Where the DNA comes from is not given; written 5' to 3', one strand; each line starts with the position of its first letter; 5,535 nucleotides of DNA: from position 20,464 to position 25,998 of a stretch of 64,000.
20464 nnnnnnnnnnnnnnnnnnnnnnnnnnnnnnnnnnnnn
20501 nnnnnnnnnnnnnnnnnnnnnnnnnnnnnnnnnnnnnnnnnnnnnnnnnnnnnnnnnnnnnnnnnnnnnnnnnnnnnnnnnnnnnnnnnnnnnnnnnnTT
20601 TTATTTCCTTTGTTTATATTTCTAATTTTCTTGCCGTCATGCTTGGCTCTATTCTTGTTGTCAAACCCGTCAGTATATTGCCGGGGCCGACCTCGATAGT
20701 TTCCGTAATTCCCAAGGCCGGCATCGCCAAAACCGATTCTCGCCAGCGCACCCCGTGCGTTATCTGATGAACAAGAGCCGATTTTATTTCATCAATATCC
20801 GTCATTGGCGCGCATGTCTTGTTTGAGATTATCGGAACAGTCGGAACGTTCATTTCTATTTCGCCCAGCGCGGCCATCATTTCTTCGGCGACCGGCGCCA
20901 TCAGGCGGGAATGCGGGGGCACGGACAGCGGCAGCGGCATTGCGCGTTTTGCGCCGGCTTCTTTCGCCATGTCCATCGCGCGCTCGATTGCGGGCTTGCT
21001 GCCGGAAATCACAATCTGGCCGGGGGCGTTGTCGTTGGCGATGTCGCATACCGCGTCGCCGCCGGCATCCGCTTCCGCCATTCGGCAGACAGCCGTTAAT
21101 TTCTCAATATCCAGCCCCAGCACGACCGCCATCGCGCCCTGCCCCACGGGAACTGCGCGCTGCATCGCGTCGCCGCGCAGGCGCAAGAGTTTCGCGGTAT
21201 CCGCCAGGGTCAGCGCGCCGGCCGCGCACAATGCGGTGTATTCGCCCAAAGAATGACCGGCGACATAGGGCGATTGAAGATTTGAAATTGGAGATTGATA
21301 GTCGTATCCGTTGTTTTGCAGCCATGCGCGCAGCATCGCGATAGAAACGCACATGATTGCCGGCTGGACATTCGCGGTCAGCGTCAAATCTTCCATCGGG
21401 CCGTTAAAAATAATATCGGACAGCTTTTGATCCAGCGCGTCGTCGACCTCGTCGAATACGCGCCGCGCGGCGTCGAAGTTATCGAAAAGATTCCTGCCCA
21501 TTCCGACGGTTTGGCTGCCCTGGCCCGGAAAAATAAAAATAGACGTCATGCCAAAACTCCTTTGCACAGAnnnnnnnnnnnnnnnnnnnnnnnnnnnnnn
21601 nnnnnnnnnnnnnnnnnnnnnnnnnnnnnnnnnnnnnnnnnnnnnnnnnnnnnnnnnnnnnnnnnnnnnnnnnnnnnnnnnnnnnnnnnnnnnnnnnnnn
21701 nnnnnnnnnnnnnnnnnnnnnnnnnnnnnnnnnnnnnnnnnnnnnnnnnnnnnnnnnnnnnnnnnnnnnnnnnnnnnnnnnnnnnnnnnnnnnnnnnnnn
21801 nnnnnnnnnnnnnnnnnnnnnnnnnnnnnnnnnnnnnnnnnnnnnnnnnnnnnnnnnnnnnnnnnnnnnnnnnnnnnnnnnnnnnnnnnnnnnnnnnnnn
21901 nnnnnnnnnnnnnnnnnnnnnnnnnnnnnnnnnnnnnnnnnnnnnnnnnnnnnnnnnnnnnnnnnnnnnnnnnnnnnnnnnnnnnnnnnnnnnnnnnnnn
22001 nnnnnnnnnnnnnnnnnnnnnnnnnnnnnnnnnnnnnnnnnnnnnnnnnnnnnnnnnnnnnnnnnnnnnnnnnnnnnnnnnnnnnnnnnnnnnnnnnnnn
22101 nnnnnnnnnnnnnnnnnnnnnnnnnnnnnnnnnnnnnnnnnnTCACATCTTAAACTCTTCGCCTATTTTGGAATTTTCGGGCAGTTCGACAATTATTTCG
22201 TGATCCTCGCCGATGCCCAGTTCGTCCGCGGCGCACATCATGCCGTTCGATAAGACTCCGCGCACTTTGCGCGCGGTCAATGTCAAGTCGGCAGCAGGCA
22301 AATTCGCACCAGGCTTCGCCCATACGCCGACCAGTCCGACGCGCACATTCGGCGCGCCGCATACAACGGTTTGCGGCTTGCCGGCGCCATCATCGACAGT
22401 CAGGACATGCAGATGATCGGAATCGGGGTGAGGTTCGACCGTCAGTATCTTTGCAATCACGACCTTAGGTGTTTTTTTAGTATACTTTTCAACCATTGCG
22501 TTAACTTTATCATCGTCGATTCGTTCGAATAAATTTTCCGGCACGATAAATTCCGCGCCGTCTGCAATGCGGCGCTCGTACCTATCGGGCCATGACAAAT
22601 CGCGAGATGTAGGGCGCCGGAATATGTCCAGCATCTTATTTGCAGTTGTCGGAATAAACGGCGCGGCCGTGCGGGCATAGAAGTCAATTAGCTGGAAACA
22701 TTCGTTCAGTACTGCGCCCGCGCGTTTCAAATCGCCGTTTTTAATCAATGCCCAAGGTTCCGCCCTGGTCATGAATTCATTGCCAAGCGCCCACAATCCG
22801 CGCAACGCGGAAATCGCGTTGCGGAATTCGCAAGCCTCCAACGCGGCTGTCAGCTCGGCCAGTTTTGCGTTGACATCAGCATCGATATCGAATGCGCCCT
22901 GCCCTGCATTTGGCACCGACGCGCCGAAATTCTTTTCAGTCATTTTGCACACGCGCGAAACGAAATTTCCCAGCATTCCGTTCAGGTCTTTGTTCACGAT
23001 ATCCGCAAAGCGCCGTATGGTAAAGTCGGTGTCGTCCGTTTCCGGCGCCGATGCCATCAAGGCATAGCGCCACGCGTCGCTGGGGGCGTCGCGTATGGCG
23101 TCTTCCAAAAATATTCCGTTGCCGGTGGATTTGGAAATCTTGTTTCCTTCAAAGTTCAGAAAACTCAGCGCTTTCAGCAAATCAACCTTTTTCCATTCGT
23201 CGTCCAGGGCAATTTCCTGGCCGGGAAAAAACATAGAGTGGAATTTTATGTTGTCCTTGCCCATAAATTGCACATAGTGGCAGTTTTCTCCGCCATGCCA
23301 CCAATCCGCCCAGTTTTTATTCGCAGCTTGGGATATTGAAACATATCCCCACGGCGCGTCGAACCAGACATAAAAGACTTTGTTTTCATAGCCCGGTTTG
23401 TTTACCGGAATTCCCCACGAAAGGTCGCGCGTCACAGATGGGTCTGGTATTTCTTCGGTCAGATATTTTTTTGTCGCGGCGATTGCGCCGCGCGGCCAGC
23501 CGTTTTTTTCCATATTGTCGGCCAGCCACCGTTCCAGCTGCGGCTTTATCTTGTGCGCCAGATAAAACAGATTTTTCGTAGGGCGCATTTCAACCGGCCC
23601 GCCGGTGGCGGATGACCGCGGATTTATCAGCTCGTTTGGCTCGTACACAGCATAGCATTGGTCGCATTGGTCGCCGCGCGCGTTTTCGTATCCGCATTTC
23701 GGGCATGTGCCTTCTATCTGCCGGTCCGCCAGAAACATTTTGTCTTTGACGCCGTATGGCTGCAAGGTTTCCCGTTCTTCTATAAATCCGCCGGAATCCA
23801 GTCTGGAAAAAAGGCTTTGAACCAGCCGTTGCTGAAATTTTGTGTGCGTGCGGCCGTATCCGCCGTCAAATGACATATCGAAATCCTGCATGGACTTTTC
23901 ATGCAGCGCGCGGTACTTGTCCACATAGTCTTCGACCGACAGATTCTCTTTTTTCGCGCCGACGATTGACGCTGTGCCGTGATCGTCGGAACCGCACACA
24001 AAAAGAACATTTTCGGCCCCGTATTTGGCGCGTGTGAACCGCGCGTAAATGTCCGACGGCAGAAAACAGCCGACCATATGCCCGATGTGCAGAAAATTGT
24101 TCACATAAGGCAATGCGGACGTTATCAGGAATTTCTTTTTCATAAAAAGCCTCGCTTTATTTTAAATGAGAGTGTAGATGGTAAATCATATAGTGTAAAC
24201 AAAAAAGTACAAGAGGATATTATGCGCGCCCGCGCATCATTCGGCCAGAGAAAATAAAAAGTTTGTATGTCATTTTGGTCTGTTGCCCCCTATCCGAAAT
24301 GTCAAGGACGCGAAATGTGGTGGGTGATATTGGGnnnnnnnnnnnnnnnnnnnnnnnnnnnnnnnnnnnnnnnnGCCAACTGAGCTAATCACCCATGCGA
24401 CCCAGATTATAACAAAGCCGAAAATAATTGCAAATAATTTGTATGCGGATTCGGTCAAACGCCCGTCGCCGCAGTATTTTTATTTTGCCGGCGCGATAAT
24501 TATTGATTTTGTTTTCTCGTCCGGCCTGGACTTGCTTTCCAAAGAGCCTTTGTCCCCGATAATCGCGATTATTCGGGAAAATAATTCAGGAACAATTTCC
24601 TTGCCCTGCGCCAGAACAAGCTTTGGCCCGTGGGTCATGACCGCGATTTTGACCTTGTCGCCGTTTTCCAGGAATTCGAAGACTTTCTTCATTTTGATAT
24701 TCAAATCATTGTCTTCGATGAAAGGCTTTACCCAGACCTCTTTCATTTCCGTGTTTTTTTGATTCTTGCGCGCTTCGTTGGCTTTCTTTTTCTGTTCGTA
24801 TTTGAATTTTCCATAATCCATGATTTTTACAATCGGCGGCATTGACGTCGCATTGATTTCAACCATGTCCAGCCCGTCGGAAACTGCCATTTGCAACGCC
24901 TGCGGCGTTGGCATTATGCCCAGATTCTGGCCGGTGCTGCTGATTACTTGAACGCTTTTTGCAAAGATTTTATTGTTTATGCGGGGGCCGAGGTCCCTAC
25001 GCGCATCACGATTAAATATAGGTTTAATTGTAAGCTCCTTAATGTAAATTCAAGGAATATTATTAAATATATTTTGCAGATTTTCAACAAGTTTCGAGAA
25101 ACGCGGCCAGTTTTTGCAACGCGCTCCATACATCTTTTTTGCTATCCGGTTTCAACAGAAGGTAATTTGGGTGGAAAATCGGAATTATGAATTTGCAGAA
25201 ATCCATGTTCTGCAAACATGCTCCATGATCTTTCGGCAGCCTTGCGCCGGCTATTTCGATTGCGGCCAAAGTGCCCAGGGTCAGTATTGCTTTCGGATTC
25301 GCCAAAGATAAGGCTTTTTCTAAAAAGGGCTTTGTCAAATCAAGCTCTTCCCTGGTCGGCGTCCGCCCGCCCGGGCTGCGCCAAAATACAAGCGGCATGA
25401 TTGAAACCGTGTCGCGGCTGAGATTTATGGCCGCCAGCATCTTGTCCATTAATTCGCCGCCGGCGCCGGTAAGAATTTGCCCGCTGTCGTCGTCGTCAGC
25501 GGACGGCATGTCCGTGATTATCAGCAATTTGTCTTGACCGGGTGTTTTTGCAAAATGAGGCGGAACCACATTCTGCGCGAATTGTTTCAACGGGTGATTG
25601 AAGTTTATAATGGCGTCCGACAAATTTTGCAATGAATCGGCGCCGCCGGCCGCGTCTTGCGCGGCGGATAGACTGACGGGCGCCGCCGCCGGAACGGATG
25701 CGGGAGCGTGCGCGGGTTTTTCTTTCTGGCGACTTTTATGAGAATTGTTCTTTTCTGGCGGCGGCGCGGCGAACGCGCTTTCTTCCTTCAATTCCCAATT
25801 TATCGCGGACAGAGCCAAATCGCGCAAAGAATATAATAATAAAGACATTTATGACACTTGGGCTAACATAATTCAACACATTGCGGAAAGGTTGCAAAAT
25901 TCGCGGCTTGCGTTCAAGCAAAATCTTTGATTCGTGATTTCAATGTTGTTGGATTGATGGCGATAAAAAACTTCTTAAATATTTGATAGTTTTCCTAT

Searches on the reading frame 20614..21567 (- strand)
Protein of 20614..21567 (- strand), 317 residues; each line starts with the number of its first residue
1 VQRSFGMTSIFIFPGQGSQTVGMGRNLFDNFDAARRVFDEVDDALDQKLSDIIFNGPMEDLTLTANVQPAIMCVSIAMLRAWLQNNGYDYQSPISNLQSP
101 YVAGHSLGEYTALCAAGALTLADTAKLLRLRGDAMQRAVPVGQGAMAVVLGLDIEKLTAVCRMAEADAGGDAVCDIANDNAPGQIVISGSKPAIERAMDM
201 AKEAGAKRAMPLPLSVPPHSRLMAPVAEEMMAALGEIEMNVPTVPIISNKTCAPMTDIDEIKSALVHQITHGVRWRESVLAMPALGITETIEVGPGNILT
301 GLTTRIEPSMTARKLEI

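Call 60: search_protein_families(library=pfam, proteins=[window:20614-21567:-], max_evalue=0.00001)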
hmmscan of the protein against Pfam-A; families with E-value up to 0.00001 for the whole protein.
window:20614-21567:- (317 aa): 1 family
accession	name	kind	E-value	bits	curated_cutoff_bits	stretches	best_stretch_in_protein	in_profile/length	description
PF00698.26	Acyl_transf_1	-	1.7e-38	133.3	32.7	1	10-297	1-269/319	Acyl transferase domain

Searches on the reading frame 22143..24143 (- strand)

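Call 25: search_protein_families(library=pfam, proteins=[window:22143-24143:-], max_evalue=0.00001)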
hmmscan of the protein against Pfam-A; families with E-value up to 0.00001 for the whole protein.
window:22143-24143:- (666 aa): 4 families
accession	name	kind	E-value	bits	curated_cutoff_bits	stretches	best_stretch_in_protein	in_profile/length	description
PF09334.17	tRNA-synt_1g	-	1.1e-126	423.2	20.1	1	5-398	1-390/391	tRNA synthetases class I (M)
PF19303.5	Anticodon_3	-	5.5e-30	104.7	23.5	1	419-555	13-148/152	Anticodon binding domain of methionyl tRNA ligase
PF01588.26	tRNA_bind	-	3.8e-20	72.2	27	1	561-662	1-95/96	Putative tRNA binding domain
PF00133.28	tRNA-synt_1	-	1.2e-11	44.5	22.7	1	2-247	22-243/414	tRNA synthetases class I (I, L, M and V)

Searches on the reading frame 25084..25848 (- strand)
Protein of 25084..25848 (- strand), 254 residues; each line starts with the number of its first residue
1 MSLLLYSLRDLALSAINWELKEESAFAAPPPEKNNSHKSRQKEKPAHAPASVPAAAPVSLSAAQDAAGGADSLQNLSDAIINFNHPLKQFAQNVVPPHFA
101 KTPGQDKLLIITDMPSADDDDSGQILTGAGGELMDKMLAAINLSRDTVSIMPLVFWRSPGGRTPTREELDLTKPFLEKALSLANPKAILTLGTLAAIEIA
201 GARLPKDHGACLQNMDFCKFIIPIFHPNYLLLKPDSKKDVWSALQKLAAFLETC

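Call 74: search_protein_families(library=pfam, proteins=[window:25084-25848:-], max_evalue=0.001)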
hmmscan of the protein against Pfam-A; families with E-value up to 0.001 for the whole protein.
window:25084-25848:- (254 aa): 1 family
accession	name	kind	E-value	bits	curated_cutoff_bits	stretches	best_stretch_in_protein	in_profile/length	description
PF03167.25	UDG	-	9.4e-19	68.3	24.3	1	103-244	5-140/141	Uracil DNA glycosylase superfamily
